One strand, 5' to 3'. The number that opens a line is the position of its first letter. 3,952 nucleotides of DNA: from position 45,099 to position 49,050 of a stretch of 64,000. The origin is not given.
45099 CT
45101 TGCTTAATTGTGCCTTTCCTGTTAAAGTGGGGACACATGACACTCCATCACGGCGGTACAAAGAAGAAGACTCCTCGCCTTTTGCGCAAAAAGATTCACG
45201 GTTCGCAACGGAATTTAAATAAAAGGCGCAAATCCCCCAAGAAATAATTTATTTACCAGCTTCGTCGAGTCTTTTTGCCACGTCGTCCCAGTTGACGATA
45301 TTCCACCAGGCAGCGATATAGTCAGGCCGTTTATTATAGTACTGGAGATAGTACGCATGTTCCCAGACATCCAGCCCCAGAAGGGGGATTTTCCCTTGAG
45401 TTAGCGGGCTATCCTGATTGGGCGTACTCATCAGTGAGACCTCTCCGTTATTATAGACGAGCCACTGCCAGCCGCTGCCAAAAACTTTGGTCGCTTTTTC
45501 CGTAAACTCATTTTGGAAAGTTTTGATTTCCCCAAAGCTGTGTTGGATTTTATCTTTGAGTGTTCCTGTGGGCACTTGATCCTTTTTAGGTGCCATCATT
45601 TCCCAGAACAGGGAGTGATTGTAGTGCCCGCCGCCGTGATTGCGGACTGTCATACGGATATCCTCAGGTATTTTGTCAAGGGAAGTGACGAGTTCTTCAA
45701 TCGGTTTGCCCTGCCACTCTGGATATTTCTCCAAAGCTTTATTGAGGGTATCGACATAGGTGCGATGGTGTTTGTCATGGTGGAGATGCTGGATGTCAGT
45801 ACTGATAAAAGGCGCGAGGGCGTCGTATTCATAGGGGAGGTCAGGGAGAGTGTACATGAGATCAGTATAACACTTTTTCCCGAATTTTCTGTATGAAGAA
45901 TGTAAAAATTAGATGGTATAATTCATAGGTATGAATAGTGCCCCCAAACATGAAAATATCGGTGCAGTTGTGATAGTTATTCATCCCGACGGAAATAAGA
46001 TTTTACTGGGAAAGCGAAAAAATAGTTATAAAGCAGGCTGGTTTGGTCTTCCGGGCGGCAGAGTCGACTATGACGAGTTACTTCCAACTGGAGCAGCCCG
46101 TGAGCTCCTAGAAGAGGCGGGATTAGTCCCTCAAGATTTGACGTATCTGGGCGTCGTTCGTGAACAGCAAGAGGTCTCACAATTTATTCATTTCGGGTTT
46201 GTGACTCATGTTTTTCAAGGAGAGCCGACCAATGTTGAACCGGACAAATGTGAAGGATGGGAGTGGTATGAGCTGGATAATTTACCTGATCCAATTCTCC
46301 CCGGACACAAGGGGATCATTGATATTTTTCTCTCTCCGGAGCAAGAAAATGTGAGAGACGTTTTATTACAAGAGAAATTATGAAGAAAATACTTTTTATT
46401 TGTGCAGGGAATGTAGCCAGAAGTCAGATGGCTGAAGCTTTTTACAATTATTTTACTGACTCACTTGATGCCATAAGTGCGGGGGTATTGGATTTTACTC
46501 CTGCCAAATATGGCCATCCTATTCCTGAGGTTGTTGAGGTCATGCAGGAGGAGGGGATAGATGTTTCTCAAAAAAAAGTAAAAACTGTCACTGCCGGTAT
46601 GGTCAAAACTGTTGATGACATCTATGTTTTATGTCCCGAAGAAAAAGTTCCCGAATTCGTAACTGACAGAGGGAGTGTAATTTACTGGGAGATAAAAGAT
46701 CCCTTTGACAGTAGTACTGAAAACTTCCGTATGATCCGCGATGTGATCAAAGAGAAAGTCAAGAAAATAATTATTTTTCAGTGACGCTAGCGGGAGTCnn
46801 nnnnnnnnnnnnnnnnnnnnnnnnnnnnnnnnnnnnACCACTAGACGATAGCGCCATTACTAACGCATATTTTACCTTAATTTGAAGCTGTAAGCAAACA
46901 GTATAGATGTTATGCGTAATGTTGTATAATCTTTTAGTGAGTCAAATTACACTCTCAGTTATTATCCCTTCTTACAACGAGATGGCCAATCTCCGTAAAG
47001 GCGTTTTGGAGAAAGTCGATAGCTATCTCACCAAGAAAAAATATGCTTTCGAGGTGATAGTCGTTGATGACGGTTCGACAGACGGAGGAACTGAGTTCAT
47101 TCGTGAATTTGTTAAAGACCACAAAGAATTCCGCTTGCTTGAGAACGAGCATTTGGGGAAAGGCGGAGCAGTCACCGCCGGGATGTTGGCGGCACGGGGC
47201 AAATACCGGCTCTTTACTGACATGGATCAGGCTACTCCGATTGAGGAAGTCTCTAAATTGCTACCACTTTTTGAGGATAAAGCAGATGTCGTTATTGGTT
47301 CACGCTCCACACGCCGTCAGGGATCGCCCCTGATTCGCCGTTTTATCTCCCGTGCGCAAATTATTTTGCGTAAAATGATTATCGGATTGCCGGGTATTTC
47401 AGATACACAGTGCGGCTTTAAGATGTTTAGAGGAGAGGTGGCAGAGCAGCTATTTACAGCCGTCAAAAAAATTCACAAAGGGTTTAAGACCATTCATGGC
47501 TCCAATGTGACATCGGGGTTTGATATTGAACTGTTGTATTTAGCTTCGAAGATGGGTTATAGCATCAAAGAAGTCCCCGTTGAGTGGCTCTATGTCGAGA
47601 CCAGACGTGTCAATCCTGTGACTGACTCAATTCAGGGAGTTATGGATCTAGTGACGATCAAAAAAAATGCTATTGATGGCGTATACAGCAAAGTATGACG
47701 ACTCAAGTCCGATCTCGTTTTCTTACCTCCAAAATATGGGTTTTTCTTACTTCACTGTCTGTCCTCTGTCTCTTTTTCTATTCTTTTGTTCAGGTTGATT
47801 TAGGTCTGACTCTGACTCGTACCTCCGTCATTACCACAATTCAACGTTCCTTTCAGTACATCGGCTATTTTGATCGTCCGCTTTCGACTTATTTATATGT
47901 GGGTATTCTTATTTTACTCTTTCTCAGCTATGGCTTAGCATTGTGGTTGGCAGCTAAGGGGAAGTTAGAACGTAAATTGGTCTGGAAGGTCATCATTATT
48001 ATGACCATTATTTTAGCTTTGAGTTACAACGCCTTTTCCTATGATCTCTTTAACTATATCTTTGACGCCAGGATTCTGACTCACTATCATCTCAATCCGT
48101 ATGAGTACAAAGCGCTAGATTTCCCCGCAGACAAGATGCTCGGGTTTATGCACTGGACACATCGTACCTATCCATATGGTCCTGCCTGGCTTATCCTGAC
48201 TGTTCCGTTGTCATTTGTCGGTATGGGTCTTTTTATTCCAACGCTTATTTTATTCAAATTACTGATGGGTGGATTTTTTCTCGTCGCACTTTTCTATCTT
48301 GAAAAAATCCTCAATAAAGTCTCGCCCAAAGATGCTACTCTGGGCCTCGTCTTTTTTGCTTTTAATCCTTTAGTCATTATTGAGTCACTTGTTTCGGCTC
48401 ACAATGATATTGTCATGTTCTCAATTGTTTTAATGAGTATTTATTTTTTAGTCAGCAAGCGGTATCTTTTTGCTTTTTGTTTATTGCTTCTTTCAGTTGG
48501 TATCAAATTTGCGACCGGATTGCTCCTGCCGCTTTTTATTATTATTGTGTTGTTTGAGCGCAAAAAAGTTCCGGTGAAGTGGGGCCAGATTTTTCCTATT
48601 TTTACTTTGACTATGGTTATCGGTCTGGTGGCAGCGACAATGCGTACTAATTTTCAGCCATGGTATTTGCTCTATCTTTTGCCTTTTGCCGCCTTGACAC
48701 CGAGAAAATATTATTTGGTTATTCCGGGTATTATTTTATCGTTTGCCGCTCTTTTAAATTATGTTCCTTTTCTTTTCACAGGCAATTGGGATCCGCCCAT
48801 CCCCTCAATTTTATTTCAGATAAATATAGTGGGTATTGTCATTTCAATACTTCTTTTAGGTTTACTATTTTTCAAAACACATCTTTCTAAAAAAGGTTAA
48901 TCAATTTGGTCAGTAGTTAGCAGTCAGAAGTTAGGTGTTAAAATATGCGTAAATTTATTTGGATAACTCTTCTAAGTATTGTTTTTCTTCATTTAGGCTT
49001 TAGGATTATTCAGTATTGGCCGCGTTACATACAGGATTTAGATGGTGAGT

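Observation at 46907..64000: About 17-kb glycosylation locus with eight consecutive polytopic GT-C/YfhO-like membrane proteins between polyprenyl-phosphate-sugar GT2s and a flippase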

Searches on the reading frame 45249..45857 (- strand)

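Call 10: search_protein_families(library=pfam, proteins=[window:45249-45857:-], max_evalue=0.01)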
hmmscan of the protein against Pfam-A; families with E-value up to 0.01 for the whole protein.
window:45249-45857:- (202 aa): 2 families
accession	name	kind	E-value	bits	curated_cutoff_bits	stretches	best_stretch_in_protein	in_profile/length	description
PF02777.23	Sod_Fe_C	-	1.8e-41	140.8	20.9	1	96-196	1-102/102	Iron/manganese superoxide dismutases, C-terminal domain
PF00081.27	Sod_Fe_N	-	1.8e-29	102.5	27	1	2-89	2-82/82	Iron/manganese superoxide dismutases, alpha-hairpin domain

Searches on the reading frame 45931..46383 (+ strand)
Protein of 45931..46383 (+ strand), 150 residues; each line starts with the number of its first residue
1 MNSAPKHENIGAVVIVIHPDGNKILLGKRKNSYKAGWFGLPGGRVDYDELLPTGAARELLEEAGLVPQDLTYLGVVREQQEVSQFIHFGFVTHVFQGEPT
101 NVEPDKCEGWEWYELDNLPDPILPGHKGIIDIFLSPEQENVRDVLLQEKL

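Call 10: search_protein_families(library=pfam, proteins=[window:45931-46383:+], max_evalue=0.01)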
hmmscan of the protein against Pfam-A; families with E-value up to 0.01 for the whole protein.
window:45931-46383:+ (150 aa): 3 families
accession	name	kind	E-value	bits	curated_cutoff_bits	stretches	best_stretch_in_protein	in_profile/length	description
PF00293.34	NUDIX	-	8.7e-23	81.2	21.1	1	12-130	5-131/134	NUDIX domain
PF14815.12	NUDIX_4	-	0.0003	21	35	1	13-120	2-100/113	NUDIX domain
PF22327.2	Nudt16-like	-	0.002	18.5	27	1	36-103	33-104/161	U8 snoRNA-decapping enzyme-like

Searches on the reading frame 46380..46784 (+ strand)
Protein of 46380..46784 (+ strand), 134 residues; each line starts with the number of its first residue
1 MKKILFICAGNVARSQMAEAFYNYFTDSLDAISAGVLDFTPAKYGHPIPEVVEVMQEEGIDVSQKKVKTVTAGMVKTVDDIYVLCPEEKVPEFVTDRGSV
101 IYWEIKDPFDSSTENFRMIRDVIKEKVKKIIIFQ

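Call 10: search_protein_families(library=pfam, proteins=[window:46380-46784:+], max_evalue=0.01)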
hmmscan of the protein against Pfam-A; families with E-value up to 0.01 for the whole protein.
window:46380-46784:+ (134 aa): 1 family
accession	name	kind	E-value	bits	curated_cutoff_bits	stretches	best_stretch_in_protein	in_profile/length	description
PF01451.26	LMWPc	-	2.9e-18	66.9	23.2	1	4-129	1-142/144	Low molecular weight phosphotyrosine protein phosphatase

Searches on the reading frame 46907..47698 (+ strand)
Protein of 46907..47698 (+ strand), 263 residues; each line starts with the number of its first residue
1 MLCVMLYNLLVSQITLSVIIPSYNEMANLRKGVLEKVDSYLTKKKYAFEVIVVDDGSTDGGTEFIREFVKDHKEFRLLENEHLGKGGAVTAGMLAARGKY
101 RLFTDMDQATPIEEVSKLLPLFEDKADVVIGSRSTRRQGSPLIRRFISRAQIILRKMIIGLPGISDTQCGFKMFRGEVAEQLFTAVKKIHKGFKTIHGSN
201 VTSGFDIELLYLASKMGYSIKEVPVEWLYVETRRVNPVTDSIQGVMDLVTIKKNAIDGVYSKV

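Call 5: search_protein_families(library=pfam, proteins=[window:46907-47698:+], max_evalue=0.1)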
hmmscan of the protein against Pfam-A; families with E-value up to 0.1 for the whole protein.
window:46907-47698:+ (263 aa): 3 families
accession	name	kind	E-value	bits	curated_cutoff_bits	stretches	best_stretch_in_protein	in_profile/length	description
PF00535.33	Glycos_transf_2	-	7.1e-28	98.1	23.3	1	17-183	1-168/168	Glycosyl transferase family 2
PF13641.12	Glyco_tranf_2_3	-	5.1e-06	27.1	27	1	16-141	3-131/230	Glycosyltransferase like family 2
PF10111.15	Glyco_tranf_2_2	-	1e-05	25.6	27.3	1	17-121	1-105/276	Glycosyltransferase like family 2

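Call 6: search_protein_families(library=ncbifam, proteins=[window:46907-47698:+], max_evalue=0.1)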
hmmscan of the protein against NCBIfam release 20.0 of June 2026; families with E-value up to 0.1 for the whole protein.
window:46907-47698:+ (263 aa): 23 families
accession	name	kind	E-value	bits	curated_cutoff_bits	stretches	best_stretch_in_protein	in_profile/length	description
NF007482.0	PRK10073.1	equivalog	7.6e-17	61.3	423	1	13-122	5-110/334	glycosyltransferase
NF041875.1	EPS_EpsD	equivalog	7.5e-16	58.4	370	1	16-141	1-126/325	exopolysaccharide biosynthesis glycosyltransferase EpsD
NF007986.1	PRK10714.1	equivalog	7.8e-15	54.7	529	1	16-183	8-173/316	undecaprenyl-phosphate 4-deoxy-4-formamido-L-arabinose transferase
NF047588.1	GlcsyltransPgfSStrep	equivalog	2.6e-14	53.1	500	1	15-176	2-161/308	glycosyltransferase PgfS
NF041391.1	DPhHxTase_Halo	equivalog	6e-14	51.5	375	1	22-244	3-197/213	dolichyl-phosphate hexose transferase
NF058614.1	PPMAGASynPpgS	equivalog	2.7e-13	49.9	370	1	18-233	4-202/226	polyprenyl-phospho-N-acetylgalactosaminyl synthase PpgS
TIGR03937.1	PgaC_IcaA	equivalog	9.2e-13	47.9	422.3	1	15-124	46-152/407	poly-beta-1,6-N-acetyl-D-glucosamine synthase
TIGR04283.1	glyco_like_mftF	equivalog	1e-10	41.6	182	1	16-147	1-121/221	TIGR04283 family arsenosugar biosynthesis glycosyltransferase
TIGR04182.1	glyco_TIGR04182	equivalog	6.7e-10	38.8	325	1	17-243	3-209/293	S-layer glycoprotein N-glycosyltransferase AglJ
NF047683.1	TeichurnBiosyTuaG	equivalog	4e-09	36.5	400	1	13-125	5-114/252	teichuronic acid biosynthesis protein TuaG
NF038302.1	EPS_HpsE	equivalog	4.2e-09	35.8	300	1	15-109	2-98/307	hormogonium polysaccharide biosynthesis glycosyltransferase HpsE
NF050050.1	ProtGlycPglI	equivalog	4.6e-09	36.1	500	1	15-129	3-115/306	GalNAc(5)-diNAcBac-PP-undecaprenol beta-1,3-glucosyltransferase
NF010496.0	PRK13915.1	equivalog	2e-07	30.4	262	1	13-114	30-133/307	glucosyl-3-phosphoglycerate synthase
TIGR03965.1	mycofact_glyco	equivalog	3.5e-07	29.4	280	1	14-133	74-190/467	mycofactocin biosynthesis glycosyltransferase MftF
TIGR04009.1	wcaE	equivalog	2.8e-06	26.8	369.2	1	37-107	23-92/248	colanic acid biosynthesis glycosyltransferase WcaE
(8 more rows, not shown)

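Call 30: search_solved_structures(query=window:46907-47698:+, max_evalue=0.001)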
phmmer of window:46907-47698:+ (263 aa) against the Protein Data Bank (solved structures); distinct sequences matched with E-value up to 0.001: 20.
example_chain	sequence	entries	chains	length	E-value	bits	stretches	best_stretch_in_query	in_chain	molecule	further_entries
5mlz_A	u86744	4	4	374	1.5e-14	57.4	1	8-181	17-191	Dolichol monophosphate mannose synthase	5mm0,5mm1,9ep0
5eke_A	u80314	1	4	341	1.6e-11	47.4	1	12-150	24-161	Uncharacterized glycosyltransferase sll0501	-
5ekp_C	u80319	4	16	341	1.6e-11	47.4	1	12-150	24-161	Uncharacterized glycosyltransferase sll0501 | Glycosyltransferase sll0501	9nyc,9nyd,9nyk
9nye_A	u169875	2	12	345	1.6e-11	47.4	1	12-150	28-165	Glycosyltransferase sll0501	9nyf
2z87_A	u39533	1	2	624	2.6e-11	46.7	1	16-122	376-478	Chondroitin synthase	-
2z86_A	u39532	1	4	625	2.6e-11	46.7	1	16-122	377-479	Chondroitin synthase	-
9bhc_C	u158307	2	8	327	1.6e-10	44.2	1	16-181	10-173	Undecaprenyl-phosphate 4-deoxy-4-formamido-L-arabinose transferase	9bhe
8vxh_A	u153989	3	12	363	2e-10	43.9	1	16-181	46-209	Undecaprenyl-phosphate 4-deoxy-4-formamido-L-arabinose transferase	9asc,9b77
5hea_A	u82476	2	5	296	4.1e-09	39.5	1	16-110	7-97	Putative glycosyltransferase (GalT1)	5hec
9hwj_A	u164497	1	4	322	5e-09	39.3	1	16-180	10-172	Undecaprenyl-phosphate 4-deoxy-4-formamido-L-arabinose transferase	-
6yv7_B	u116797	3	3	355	8.2e-07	32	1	16-115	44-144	Glycosyl transferase, family 2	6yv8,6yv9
6yv7_A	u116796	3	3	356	8.3e-07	32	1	16-115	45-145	Glycosyl transferase, family 2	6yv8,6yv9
8bz8_A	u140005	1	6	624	1.2e-06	31.5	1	13-132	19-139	Glycosyltransferase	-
8bz4_A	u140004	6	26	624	1.2e-06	31.5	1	13-132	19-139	Glycosyltransferase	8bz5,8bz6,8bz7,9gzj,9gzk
9jma_A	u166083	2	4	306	2.2e-06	30.6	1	16-134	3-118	GalNAc(5)-diNAcBac-PP-undecaprenol beta-1,3-glucosyltransferase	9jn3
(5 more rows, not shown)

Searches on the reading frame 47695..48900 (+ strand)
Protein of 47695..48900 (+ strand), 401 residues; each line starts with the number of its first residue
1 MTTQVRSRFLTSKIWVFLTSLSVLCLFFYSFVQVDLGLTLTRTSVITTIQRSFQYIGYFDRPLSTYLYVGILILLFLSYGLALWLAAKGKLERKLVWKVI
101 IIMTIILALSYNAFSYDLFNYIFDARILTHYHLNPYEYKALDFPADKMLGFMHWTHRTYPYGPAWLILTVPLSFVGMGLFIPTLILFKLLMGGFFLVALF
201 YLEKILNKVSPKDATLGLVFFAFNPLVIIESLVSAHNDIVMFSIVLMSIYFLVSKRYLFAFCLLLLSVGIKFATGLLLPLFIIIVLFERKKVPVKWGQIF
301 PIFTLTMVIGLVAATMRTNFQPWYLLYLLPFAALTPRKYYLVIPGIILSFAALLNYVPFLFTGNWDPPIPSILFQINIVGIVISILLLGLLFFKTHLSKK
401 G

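Call 5: search_protein_families(library=pfam, proteins=[window:47695-48900:+], max_evalue=0.1)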
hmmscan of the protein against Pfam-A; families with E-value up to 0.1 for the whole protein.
window:47695-48900:+ (401 aa): 0 families

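Call 6: search_protein_families(library=ncbifam, proteins=[window:47695-48900:+], max_evalue=0.1)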
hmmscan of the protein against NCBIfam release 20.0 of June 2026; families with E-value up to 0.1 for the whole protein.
window:47695-48900:+ (401 aa): 1 family
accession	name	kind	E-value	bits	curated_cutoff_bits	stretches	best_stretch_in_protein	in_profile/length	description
TIGR03459.1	crt_membr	equivalog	3.2e-15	56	439.4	1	39-298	22-280/470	alpha-(1->6)-mannopyranosyltransferase A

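Call 27: search_solved_structures(query=A2, max_evalue=1)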
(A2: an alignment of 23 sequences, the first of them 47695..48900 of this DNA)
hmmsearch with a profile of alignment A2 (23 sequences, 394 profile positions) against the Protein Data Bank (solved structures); distinct sequences matched with E-value up to 1: 2.
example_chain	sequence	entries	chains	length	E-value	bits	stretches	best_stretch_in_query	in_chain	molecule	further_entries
23gx_B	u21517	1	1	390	4e-07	32.5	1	149-294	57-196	GPI mannosyltransferase 1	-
23gf_B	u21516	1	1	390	1.2e-06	31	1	149-294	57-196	GPI mannosyltransferase 1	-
